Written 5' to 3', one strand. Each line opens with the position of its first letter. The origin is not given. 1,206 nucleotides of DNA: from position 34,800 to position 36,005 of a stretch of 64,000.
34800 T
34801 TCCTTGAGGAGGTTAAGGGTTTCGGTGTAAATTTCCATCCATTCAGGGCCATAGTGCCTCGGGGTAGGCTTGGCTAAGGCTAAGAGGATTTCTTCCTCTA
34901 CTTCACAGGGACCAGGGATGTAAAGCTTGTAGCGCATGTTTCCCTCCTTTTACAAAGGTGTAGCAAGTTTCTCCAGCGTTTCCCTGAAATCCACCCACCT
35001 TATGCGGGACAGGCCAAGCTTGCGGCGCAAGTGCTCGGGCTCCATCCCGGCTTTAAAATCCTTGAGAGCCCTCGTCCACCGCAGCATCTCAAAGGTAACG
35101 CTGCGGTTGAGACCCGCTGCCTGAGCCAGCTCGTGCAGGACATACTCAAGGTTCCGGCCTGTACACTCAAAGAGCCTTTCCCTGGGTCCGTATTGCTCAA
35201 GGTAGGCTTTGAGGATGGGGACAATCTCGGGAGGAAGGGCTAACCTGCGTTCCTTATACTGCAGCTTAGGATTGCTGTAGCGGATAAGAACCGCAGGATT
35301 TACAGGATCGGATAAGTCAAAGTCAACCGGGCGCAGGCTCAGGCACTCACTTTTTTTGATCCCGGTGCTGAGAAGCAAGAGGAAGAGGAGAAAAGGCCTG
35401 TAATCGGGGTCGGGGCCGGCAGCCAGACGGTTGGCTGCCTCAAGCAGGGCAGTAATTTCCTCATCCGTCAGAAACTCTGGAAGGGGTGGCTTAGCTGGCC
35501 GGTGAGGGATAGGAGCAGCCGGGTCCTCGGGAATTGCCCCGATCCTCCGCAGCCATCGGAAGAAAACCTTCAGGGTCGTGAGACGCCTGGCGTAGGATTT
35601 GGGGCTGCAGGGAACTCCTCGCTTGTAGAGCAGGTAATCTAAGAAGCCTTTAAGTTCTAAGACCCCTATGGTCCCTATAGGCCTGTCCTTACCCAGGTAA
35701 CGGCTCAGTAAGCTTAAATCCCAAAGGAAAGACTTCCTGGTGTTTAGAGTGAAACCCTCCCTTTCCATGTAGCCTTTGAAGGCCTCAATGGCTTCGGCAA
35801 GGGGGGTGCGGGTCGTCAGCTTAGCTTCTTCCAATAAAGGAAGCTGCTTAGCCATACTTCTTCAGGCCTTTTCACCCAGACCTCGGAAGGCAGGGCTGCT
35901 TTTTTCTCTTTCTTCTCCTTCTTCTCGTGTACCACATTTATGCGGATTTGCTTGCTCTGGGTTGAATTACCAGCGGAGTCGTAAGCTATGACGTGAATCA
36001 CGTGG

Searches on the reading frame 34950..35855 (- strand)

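Call 10: search_protein_families(library=pfam, proteins=[window:34950-35855:-])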
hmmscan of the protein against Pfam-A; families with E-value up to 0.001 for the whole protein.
window:34950-35855:- (301 aa): 3 families
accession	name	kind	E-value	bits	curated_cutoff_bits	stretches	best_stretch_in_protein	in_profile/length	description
PF00589.27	Phage_integrase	-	1e-06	29.1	27.1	1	128-286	2-160/172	Phage integrase family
PF02899.23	Phage_int_SAM_1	-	4.8e-06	27.2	22.3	1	24-104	2-81/83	Phage integrase, N-terminal SAM-like domain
PF13495.12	Phage_int_SAM_4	-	0.00031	21.5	27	1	24-102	3-78/85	Phage integrase, N-terminal SAM-like domain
